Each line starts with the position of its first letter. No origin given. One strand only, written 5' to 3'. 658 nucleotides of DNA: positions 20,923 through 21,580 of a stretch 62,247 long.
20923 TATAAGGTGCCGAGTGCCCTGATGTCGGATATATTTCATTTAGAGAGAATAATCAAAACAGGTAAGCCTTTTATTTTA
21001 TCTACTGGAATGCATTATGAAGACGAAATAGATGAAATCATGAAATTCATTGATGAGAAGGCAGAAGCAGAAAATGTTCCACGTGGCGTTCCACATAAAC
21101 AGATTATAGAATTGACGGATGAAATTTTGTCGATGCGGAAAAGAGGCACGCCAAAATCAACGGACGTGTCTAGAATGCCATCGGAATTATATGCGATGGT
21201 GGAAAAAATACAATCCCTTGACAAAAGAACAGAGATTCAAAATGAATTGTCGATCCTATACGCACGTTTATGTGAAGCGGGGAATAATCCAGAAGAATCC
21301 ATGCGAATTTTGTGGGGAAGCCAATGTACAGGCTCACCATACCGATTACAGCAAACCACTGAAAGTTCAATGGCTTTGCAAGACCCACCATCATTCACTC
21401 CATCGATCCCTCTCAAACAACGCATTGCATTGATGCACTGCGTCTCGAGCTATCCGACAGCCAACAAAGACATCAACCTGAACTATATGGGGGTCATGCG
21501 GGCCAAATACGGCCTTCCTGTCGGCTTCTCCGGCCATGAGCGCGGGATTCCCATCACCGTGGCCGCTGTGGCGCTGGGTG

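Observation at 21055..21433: HNH endonuclease gene overprinted in an alternative frame inside an in-frame insertion of neuB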

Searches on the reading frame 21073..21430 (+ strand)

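Call 35: search_protein_families(library=pfam, proteins=[L014:160-1533:+, L016:385-5268:+, L017:2266-5262:+, L025:1387-5268:+, L026:2362-4497:+, L041:318-1706:+, L043:2272-3021:+, L011:2332-2892:+], max_evalue=0.01)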
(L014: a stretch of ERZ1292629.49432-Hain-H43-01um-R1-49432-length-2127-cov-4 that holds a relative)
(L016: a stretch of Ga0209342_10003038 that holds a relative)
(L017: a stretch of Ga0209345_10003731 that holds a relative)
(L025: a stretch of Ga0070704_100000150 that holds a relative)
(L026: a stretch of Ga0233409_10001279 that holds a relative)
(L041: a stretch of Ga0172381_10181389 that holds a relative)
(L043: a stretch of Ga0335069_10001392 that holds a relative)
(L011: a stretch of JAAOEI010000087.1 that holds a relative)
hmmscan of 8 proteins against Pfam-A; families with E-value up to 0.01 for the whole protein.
L014:160-1533:+ (458 aa): 1 family
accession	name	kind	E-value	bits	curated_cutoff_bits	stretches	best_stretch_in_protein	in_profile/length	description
PF03102.20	NeuB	-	2.5e-67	227.3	22.1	2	338-443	138-241/241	NeuB family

L016:385-5268:+ (1628 aa): 1 family
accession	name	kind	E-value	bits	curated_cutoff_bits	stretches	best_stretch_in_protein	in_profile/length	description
PF18834.6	LPD22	-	4.7e-14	52.9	28.6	1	59-145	10-93/97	Large polyvalent protein associated domain 22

L017:2266-5262:+ (999 aa): 2 families
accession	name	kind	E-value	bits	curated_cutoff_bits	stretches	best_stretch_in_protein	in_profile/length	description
PF00990.26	GGDEF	-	5.8e-07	29.9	23.8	1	882-983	25-130/161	Diguanylate cyclase, GGDEF domain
PF25474.1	TPR_TmcB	-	0.00056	20.3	27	1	743-830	19-99/125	TmcB, TPR repeats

L025:1387-5268:+ (1294 aa): 0 families

L026:2362-4497:+ (712 aa): 0 families

L041:318-1706:+ (463 aa): 2 families
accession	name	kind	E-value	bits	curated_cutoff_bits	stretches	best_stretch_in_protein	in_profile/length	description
PF13692.12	Glyco_trans_1_4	-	7.3e-11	42.9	27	1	240-364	18-142/142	Glycosyl transferases group 1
PF00534.26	Glycos_transf_1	-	3e-09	37.1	26.4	1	245-369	36-160/172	Glycosyl transferases group 1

L043:2272-3021:+ (250 aa): 0 families

L011:2332-2892:+ (187 aa): 0 families

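Call 62: predict_structure(alignment_id=A4)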
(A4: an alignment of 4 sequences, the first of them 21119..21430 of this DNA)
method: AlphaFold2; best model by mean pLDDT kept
length: 104 residues; sequences in the alignment: 4
mean_pLDDT: 80.0   pTM: 0.50
mean pLDDT of the five models: 80.0, 75.5, 75.0, 69.8, 67.2
residues with pLDDT >= 90: 16; 70-90: 72; 50-70: 14; < 50: 2
segments of 3 or more residues with pLDDT < 50: none
pLDDT, mean of each block of 10 residues (from residue 1): 81 82 87 75 71 85 93 78 88 75 48
secondary structure, 60 per line:
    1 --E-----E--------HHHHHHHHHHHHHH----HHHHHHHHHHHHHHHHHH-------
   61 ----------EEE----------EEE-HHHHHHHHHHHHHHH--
elements in order: H18-31 H36-53 E71-73 E84-86 H88-102

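Call 65: fold_search(model_id=the predicted structure, library=pdb)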
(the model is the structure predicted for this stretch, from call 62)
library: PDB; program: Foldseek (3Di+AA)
matches with E <= 10: 57; with E <= 0.001: 0
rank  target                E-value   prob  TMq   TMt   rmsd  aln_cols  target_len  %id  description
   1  8p66_MODEL_1_B        1.2e+00  0.38  0.31  0.54   3.0        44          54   18  Structural basis of aggregate binding/recognition by the AAA+ disaggregase ClpG (released 2023-11-01)
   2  8s98_C                2.0e+00  0.04  0.16  0.09  10.0        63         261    8  Crystal structure of the TYK2 pseudokinase domain in complex with compound 8 (released 2023-07-26)
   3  7z5x_B                2.2e+00  0.03  0.15  0.09   7.7        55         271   20  ROS1 with AstraZeneca ligand 2 (released 2022-08-17)
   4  6nze_B                2.4e+00  0.04  0.16  0.09   9.9        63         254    8  CRYSTAL STRUCTURE OF TYROSINE KINASE 2 JH2 (PSEUDO KINASE DOMAIN) COMPLEXED WITH Compound_5 AKA 4-[(2-CARBAMOYLPHEN YL (released 2019-07-24)
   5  8s99_C                2.4e+00  0.04  0.16  0.09  10.0        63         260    8  Crystal structure of the TYK2 pseudokinase domain in complex with compound 11 (released 2023-07-26)
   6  6nzq_B                2.7e+00  0.03  0.15  0.09  10.2        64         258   11  CRYSTAL STRUCTURE OF TYROSINE KINASE 2 JH2 (PSEUDO KINASE DOMAIN) COMPLEXED WITH Compound_29 AKA 6-[(5-FLUORO-4-METH Y (released 2019-07-31)
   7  8s9a_A                2.9e+00  0.03  0.16  0.09  10.1        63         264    8  Crystal structure of the TYK2 pseudokinase domain in complex with TAK-279 (released 2023-07-26)
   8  8tb6_A                2.9e+00  0.03  0.16  0.09  10.2        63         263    8  TYK2 JH2 bound to Compound14 (released 2023-10-18)
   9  7z17_H                3.3e+00  0.14  0.24  0.10   5.2        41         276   17  E. coli C-P lyase bound to a PhnK ABC dimer in an open conformation (released 2022-05-25)
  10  7z19_D                3.6e+00  0.15  0.25  0.11   5.3        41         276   17  E. coli C-P lyase bound to a single PhnK ABC domain (released 2022-05-25)
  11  8s98_B                3.6e+00  0.03  0.16  0.09  10.0        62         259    8  Crystal structure of the TYK2 pseudokinase domain in complex with compound 8 (released 2023-07-26)
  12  8s9a_C                3.6e+00  0.03  0.16  0.09  10.0        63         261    8  Crystal structure of the TYK2 pseudokinase domain in complex with TAK-279 (released 2023-07-26)
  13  8p5j_B                3.6e+00  0.02  0.15  0.07  11.5        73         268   10  Kinase domain of mutant human ULK1 in complex with compound WZ4003 (released 2024-06-05)
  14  8p5g_B                3.8e+00  0.02  0.15  0.08  11.5        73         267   10  Kinase domain of wild type human ULK1 in complex with compound CCT241533 (released 2024-06-05)
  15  8p5i_D                3.8e+00  0.02  0.15  0.07  11.6        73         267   10  Kinase domain of mutant human ULK1 in complex with compound XMD-17-51 (released 2024-06-05)
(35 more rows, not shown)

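Call 67: search_solved_structures(query=A5, max_evalue=10, show_alignments=3)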
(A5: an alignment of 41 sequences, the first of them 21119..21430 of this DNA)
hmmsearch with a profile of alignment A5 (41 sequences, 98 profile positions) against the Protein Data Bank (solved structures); distinct sequences matched with E-value up to 10: 6.
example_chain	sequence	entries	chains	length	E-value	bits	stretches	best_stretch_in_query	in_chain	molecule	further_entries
9fhl_Y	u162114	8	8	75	0.1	16.2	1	26-89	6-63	Small ribosomal subunit protein eS31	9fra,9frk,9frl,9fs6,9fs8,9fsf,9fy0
4c2m_I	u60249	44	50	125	0.13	15.9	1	12-90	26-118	DNA-DIRECTED RNA POLYMERASE I SUBUNIT RPA12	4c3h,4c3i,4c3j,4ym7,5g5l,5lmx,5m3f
8yb6_A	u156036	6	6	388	1.2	12.8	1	37-92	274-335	CRISPR system Cascade subunit CasD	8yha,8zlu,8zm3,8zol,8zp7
8zp9_B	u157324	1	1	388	1.4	12.6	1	37-92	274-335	CRISPR system Cascade subunit CasD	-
9qgv_A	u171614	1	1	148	3.6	11.3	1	68-95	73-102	Nicking endonuclease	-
9qgx_A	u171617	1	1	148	3.7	11.2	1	68-95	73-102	Nicking endonuclease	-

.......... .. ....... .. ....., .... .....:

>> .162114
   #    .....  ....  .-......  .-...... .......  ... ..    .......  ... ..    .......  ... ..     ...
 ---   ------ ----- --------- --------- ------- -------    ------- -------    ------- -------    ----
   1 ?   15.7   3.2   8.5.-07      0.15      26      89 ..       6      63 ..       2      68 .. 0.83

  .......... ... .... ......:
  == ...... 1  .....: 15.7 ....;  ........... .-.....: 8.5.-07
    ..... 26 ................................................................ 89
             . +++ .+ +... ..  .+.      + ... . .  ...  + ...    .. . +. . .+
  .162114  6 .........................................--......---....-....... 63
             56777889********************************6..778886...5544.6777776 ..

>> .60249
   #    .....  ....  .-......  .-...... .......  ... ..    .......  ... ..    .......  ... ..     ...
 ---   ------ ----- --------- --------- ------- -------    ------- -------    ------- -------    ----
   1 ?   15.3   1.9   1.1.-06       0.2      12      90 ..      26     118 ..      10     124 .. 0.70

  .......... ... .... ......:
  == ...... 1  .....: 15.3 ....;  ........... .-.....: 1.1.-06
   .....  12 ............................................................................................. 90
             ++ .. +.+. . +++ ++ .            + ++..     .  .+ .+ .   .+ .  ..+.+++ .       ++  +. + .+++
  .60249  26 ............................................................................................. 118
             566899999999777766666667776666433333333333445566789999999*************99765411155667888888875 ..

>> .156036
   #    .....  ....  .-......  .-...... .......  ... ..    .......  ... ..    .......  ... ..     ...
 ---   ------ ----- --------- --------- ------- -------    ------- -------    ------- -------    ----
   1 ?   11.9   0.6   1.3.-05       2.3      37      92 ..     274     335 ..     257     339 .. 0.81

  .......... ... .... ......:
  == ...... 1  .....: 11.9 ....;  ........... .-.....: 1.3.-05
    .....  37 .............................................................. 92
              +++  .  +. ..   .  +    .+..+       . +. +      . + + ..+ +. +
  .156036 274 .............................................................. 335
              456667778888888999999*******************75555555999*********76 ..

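Call 68: search_protein_families(library=pfam, alignment_id=A5, max_evalue=0.1)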
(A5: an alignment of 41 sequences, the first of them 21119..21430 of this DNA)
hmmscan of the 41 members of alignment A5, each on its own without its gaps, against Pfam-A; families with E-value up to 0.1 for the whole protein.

A. member 1, window:21119-21430:+ (104 aa): 0 families

B. families by the number of members that match (of 41 scanned): 36 families (the first 25 are shown)
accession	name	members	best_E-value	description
PF24458.1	DUF7573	8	0.0088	Domain of unknown function (DUF7573)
PF23451.1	Zn_ribbon_PaaD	7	9.2e-05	PaaD zinc beta ribbon domain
PF12773.13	DZR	4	0.017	Double zinc ribbon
PF24734.1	DUF7685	4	0.017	Domain of unknown function (DUF7685)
PF05741.18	zf-nanos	3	5.3e-05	Nanos RNA binding domain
PF14522.11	Cytochrome_C7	3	0.017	Cytochrome c7 and related cytochrome c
PF13442.11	Cytochrome_CBB3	2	0.019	Cytochrome C oxidase, cbb3-type, subunit III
PF13248.11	Zn_ribbon_3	2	0.02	zinc-ribbon domain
PF09699.15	Paired_CXXCH_1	2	0.025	Doubled CXXCH motif (Paired_CXXCH_1)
PF13435.11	Cytochrome_C554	2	0.025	Cytochrome c554 and c-prime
PF24445.1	DUF7564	2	0.029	Family of unknown function (DUF7564)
PF18912.6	DZR_2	2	0.03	Double zinc ribbon domain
PF24453.1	DUF7569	2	0.043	Family of unknown function (DUF7569)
PF10058.14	Zn_ribbon_10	2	0.085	ER junction formation factor lunapark, zinc ribbon finger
PF14311.12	DUF4379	1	0.0013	Probable Treble clef zinc finger domain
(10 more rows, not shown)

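Call 70: get_annotated_region(hit=H6, flank=1500)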
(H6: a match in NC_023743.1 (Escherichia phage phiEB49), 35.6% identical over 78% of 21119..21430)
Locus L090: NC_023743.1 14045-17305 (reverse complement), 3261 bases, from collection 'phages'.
description: Escherichia phage phiEB49, complete genome.
organism: Escherichia phage phiEB49 (NCBI taxid 1048207)
taxonomy: Viruses; Duplodnaviria; Heunggongvirae; Uroviricota; Caudoviricetes; Drexlerviridae; Rogunavirinae; Lindendrivevirus; Lindendrivevirus EB49
host: Escherichia coli CFT073; source: wastewater treatment plant; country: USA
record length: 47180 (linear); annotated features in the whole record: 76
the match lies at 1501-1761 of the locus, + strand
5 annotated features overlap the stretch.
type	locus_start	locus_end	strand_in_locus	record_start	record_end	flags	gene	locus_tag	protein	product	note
CDS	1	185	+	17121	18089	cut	-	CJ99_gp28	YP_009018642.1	exonuclease VIII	original Glimmer call has strength 9.95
CDS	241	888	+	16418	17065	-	-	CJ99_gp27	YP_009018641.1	Erf-like ssDNA annealing protein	original Glimmer call has strength 12.20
CDS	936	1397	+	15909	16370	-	-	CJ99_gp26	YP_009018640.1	gp26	original Glimmer call has strength 6.07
CDS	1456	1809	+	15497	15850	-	-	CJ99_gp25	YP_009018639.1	endonuclease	original Glimmer call has strength 2.26; GeneMark calls start at 15919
CDS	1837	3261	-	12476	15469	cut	-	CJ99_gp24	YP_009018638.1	tail fiber protein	original Glimmer call has strength 9.39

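Call 72: fold_search(model_id=the predicted structure, library=viral)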
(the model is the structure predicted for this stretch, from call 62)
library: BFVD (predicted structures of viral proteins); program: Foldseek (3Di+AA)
matches with E <= 10: 114; with E <= 0.001: 11
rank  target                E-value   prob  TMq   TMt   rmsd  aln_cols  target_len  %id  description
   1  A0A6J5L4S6            2.1e-08  1.00  0.58  0.27   7.5       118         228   34  Uncharacterized protein [uncultured Caudovirales phage]
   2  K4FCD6                7.5e-07  1.00  0.55  0.51  10.2       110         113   30  Uncharacterized protein [Escherichia phage vB_EcoS_ACG-M12]
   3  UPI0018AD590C         2.2e-06  1.00  0.55  0.62   3.8        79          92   42  (no name look-up for this kind of identifier)
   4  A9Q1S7                1.5e-05  1.00  0.57  0.45   3.3        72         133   35  Putative exonuclease SbcC [Escherichia phage phiEcoM-GJ1]
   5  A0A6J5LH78            1.8e-05  1.00  0.56  0.34   3.6        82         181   38  Uncharacterized protein [uncultured Caudovirales phage]
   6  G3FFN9                2.0e-05  1.00  0.54  0.48   7.3       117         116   24  Uncharacterized protein [Vibrio phage phiVC8]
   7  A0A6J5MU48            3.4e-05  1.00  0.60  0.23   6.6        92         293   26  HNHc domain containing protein [uncultured Caudovirales phage]
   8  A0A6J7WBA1            3.4e-05  1.00  0.49  0.51   6.6       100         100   28  Uncharacterized protein [uncultured Caudovirales phage]
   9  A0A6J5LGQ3            7.6e-05  1.00  0.55  0.29   3.7        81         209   33  Recombination endonuclease VII [uncultured Caudovirales phage]
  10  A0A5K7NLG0            2.2e-04  1.00  0.44  0.30   8.6       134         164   23  (no name in the UniProt tables at hand)
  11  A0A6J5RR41            3.7e-04  1.00  0.54  0.49   4.3        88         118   26  HNHc domain containing protein [uncultured Caudovirales phage]
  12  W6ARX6                2.7e-03  1.00  0.53  0.52   9.0        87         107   17  Uncharacterized protein [Erwinia phage Ea35-70]
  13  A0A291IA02            2.9e-03  0.99  0.38  0.19  14.5       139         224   17  HNH endonuclease [Mycobacterium phage Finemlucis]
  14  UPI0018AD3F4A         7.7e-03  0.99  0.45  0.27  10.5       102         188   16  (no name look-up for this kind of identifier)
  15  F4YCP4                1.2e-02  0.85  0.30  0.25  11.2       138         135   17  (no name in the UniProt tables at hand)
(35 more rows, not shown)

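Call 85: find_homologous_proteins(query=A6, max_evalue=0.001)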
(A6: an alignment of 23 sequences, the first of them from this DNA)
Query A6 (23 sequences) (106 aa, profile of the alignment): 2 proteins with E <= 0.001 among 5440 candidates.
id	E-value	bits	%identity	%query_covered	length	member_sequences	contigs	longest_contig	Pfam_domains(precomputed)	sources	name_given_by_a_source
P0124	2.6e-30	122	35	97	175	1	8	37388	-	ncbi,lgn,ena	-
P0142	1.6e-29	120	29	68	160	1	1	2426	-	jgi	jgi:hypothetical protein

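Call 100: find_related_loci(query=A2, collection=genome_contigs, flank=2500)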
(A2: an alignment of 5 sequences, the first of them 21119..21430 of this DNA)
Query A2 (104 aa) in genome_contigs; peptide patterns used: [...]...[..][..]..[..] (x = any residue, [..] = any of these).
6 stretches matched a pattern; 1 encode a relative of the query (tblastn E <= 1e-3); 1 distinct loci.
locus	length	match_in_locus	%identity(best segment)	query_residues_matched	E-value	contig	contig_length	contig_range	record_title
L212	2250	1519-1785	39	5-96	4e-14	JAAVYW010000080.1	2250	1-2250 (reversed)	MAG: Oscillospiraceae bacterium isolate ABMPRH_78_0 k141_208020, whole genome shotgun sequence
